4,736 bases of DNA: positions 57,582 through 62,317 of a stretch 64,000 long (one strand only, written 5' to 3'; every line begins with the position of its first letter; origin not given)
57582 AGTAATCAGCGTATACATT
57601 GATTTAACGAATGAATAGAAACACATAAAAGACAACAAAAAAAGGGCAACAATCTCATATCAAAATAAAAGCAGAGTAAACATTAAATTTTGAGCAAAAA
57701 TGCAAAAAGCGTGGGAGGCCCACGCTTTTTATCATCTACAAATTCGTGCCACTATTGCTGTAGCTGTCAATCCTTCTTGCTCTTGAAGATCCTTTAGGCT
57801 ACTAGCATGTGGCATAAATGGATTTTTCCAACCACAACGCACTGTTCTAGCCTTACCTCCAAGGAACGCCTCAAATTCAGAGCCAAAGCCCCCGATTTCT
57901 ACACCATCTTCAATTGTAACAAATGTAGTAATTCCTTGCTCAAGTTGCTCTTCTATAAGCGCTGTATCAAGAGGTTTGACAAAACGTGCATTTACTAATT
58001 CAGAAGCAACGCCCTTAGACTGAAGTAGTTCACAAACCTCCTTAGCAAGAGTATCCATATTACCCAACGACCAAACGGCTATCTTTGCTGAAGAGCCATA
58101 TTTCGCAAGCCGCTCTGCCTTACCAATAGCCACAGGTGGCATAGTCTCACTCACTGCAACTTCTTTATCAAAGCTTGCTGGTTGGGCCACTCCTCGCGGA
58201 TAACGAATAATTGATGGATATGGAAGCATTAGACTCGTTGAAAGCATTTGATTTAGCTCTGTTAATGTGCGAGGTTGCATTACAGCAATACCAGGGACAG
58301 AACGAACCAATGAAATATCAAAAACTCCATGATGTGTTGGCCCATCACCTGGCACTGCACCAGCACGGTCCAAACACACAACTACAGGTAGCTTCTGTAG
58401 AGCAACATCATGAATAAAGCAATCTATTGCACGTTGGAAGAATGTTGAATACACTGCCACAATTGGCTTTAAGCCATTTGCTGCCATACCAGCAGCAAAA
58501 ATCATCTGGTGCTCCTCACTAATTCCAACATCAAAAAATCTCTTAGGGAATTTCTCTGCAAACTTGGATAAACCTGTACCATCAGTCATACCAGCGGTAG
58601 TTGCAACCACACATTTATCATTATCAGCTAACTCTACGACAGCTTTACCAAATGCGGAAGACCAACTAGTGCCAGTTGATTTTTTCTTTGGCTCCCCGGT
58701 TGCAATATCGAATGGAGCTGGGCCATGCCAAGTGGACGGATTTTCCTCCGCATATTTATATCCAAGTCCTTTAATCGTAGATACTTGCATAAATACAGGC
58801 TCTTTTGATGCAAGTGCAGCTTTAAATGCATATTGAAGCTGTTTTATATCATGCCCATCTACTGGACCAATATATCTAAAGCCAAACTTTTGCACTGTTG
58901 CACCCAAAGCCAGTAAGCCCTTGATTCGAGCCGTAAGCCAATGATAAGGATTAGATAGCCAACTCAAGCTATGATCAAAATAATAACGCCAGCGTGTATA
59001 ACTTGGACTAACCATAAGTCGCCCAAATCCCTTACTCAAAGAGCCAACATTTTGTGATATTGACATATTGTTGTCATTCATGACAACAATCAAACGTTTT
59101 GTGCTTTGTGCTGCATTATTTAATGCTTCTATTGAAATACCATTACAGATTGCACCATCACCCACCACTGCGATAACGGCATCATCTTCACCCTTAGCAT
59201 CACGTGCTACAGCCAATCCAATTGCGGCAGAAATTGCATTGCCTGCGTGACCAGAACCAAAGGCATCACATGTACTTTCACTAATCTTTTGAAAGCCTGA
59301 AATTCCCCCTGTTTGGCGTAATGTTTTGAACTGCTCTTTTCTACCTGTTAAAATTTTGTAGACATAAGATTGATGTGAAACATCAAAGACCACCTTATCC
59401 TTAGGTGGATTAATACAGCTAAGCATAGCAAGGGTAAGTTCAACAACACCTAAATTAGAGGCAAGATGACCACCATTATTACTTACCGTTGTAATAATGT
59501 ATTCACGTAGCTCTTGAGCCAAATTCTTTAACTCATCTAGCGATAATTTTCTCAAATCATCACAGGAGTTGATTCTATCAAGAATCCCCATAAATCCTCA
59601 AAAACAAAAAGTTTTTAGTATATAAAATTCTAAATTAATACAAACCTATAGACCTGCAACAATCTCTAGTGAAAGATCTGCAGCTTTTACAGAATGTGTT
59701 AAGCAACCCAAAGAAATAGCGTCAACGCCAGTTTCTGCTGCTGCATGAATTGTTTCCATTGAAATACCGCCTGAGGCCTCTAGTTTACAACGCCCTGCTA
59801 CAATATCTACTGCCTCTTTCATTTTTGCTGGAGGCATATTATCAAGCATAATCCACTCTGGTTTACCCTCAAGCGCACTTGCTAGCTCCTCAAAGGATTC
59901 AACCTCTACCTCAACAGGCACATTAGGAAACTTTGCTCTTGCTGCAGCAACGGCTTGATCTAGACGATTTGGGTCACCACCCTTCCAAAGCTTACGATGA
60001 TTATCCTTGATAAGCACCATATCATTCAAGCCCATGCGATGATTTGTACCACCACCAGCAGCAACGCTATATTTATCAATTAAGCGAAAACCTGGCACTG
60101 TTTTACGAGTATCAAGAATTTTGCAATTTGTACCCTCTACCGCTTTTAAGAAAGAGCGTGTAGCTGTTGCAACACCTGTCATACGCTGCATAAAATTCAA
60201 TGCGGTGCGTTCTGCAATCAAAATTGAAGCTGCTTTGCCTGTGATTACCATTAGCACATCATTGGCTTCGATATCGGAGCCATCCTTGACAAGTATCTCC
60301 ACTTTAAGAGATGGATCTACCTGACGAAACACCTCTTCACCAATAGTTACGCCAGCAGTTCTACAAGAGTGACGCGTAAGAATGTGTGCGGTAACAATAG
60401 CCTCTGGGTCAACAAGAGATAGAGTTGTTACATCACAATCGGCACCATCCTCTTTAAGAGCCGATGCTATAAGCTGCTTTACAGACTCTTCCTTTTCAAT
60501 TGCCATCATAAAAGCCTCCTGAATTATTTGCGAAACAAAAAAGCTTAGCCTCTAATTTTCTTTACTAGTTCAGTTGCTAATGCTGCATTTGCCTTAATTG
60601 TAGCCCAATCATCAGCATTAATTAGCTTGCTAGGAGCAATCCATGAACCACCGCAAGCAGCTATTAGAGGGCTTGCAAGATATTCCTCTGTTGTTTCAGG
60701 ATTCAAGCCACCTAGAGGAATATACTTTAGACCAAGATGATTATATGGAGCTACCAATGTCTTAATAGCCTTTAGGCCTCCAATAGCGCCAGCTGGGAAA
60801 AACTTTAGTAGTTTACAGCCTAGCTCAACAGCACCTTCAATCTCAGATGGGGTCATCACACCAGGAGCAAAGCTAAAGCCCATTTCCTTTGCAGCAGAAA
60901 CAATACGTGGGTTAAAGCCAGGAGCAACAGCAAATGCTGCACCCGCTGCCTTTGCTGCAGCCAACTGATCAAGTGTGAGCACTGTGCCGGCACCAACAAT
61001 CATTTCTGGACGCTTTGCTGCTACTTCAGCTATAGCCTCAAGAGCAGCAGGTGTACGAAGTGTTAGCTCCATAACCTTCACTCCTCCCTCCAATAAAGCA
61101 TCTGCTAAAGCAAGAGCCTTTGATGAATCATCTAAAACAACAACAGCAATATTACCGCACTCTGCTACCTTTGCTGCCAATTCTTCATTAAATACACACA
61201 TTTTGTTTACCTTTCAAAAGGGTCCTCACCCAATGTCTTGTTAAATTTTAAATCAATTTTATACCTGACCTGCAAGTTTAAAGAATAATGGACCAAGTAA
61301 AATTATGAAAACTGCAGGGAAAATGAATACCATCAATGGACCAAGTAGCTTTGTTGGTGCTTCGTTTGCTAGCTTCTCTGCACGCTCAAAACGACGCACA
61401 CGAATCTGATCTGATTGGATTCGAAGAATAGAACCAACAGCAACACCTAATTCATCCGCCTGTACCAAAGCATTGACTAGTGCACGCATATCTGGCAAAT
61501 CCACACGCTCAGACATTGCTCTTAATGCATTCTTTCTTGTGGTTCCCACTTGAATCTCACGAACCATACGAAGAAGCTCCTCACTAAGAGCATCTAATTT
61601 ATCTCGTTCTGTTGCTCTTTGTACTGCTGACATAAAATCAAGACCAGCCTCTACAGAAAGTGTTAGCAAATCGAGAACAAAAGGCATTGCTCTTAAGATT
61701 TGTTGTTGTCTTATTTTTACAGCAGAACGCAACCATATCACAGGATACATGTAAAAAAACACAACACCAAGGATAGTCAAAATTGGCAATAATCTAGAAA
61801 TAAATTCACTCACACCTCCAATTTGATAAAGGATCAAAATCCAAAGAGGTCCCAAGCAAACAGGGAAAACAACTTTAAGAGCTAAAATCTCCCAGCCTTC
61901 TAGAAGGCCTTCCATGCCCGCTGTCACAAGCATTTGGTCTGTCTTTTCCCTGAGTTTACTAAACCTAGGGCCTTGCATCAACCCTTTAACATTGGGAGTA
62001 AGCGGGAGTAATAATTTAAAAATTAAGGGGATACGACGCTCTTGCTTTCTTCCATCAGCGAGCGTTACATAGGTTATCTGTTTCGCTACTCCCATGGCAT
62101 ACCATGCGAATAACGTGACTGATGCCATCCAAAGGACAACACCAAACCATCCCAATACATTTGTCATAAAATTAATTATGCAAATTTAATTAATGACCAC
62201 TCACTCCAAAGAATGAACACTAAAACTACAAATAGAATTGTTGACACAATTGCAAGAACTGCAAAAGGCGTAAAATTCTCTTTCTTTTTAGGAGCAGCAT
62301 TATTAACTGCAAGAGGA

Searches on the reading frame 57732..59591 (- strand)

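Call 66: search_protein_families(library=pfam, proteins=[window:57732-59591:-])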
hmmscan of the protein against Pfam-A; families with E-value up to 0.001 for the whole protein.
window:57732-59591:- (619 aa): 6 families
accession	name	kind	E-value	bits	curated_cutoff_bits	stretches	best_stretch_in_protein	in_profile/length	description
PF13292.11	DXP_synthase_N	-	1.9e-99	332.8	21.2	1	4-272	1-274/274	1-deoxy-D-xylulose-5-phosphate synthase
PF02779.29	Transket_pyr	-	8.4e-40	136.7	27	1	309-467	4-170/174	Transketolase, pyrimidine binding domain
PF02780.25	Transketolase_C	-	7.3e-15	55.4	25.9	1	502-610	10-121/124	Transketolase, C-terminal domain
PF02775.26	TPP_enzyme_C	-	9.3e-09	35.7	21.9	1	108-269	22-150/151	Thiamine pyrophosphate enzyme, C-terminal TPP binding domain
PF00456.26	Transketolase_N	-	5.9e-08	32.5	22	1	76-182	70-191/334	Transketolase, thiamine diphosphate binding domain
PF00676.26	E1_dh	-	1.1e-05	25.1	22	1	113-180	102-167/300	Dehydrogenase E1 component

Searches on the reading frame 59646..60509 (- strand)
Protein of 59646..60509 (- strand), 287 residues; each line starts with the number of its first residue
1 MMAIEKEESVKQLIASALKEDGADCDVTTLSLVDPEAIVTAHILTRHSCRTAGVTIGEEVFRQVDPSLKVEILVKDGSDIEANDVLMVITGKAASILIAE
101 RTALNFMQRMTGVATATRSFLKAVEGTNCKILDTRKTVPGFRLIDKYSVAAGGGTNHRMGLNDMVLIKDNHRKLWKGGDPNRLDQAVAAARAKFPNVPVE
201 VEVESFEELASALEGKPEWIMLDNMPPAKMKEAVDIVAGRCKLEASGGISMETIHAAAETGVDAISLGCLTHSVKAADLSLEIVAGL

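Call 66: search_protein_families(library=pfam, proteins=[window:59646-60509:-])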
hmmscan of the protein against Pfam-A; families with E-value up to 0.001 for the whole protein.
window:59646-60509:- (287 aa): 2 families
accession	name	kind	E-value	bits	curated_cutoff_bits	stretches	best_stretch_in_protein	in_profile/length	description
PF01729.25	QRPTase_C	-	7.3e-55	185.7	23.1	1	113-282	1-169/169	Quinolinate phosphoribosyl transferase, C-terminal domain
PF02749.22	QRPTase_N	-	3.1e-20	72.6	27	1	26-110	1-81/82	Quinolinate phosphoribosyl transferase, N-terminal domain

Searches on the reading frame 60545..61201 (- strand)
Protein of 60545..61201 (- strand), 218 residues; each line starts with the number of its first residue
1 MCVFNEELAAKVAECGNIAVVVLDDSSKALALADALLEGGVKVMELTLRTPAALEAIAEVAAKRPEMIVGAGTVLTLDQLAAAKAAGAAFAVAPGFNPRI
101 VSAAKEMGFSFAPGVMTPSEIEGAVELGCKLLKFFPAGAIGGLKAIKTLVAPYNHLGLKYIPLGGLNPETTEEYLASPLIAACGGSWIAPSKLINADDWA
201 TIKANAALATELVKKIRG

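Call 66: search_protein_families(library=pfam, proteins=[window:60545-61201:-])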
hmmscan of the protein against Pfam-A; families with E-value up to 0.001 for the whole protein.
window:60545-61201:- (218 aa): 1 family
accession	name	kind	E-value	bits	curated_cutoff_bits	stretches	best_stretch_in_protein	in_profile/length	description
PF01081.25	Aldolase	-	7.3e-62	208.7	27.8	1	14-203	7-194/196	KDPG and KHG aldolase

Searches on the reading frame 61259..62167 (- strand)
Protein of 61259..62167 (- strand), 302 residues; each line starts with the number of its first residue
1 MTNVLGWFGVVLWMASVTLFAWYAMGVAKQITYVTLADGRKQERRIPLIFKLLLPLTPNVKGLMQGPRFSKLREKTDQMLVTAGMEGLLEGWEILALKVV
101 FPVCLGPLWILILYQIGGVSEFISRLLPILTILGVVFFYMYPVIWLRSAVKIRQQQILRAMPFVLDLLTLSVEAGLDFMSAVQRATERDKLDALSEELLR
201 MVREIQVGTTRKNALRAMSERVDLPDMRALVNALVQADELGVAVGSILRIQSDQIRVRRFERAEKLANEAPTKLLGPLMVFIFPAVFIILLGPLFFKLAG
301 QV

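Call 67: search_protein_families(library=pfam, max_evalue=1, proteins=[window:61259-62167:-])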
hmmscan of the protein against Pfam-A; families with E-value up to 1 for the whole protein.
window:61259-62167:- (302 aa): 1 family
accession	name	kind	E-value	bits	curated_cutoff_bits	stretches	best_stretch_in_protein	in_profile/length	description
PF00482.28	T2SSF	-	4.7e-14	52.9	25.2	1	165-291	2-124/125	Type II secretion system (T2SS), protein F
